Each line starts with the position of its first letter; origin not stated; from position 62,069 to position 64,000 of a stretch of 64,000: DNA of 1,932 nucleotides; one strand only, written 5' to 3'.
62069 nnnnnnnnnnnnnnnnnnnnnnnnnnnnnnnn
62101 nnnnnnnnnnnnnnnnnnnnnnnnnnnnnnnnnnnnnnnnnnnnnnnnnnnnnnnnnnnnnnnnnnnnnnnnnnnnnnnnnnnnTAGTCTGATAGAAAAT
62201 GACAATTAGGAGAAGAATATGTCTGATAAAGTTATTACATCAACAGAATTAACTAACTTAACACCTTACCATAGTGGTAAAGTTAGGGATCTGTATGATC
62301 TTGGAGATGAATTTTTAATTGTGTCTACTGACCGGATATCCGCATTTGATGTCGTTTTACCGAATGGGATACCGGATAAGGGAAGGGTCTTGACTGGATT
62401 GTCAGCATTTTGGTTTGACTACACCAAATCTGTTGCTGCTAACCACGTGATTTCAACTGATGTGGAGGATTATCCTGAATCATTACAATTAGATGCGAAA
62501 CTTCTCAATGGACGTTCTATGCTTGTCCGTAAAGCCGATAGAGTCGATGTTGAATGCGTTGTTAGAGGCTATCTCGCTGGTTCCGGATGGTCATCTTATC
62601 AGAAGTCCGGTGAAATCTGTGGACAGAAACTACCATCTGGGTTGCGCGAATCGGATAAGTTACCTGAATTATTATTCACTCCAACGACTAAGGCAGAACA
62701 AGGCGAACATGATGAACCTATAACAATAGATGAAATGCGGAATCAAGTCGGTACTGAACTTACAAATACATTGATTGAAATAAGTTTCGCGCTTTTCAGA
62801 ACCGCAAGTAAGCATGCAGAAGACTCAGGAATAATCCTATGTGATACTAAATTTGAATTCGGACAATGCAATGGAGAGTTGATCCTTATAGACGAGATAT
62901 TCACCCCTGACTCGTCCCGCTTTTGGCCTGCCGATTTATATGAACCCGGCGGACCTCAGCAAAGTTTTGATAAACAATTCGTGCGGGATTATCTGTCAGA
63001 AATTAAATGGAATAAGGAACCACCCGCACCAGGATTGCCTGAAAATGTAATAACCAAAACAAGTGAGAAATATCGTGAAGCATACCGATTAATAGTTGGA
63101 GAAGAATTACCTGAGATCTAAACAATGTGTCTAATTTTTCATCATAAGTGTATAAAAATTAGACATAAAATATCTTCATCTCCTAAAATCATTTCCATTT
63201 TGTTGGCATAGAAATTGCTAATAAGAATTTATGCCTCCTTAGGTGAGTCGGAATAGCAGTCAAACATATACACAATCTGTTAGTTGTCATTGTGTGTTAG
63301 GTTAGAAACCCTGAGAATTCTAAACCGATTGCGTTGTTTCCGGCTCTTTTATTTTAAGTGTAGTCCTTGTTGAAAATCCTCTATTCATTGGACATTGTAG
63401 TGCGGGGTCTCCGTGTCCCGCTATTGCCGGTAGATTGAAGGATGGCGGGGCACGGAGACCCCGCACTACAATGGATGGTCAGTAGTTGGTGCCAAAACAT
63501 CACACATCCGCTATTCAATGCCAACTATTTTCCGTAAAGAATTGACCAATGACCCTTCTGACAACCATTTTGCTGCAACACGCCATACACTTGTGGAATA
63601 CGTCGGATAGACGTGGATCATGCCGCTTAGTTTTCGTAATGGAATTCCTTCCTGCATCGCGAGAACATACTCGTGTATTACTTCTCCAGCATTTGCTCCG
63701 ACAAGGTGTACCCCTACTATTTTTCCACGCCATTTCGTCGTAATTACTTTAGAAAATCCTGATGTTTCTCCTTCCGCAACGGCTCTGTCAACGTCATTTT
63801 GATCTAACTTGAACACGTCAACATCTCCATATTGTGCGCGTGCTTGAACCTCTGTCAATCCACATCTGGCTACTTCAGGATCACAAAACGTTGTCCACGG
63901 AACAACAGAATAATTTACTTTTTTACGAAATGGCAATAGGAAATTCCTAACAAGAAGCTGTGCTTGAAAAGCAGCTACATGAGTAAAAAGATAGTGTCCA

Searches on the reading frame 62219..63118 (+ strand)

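Call 92: search_protein_families(library=pfam, proteins=[window:62219-63118:+], max_evalue=0.00001)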
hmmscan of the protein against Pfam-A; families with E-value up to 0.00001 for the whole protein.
window:62219-63118:+ (300 aa): 1 family
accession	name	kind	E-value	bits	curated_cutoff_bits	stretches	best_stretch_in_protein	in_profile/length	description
PF01259.24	SAICAR_synt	-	1.8e-72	244.3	20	1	18-267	3-229/233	SAICAR synthetase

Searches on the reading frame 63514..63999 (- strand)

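Call 92: search_protein_families(library=pfam, proteins=[window:63514-63999:-], max_evalue=0.00001)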
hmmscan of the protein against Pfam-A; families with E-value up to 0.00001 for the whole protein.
window:63514-63999:- (162 aa): 1 family
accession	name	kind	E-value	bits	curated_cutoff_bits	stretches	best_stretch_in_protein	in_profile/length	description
PF02852.28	Pyr_redox_dim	-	6.6e-32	110.4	25.3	1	33-139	1-107/110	Pyridine nucleotide-disulphide oxidoreductase, dimerisation domain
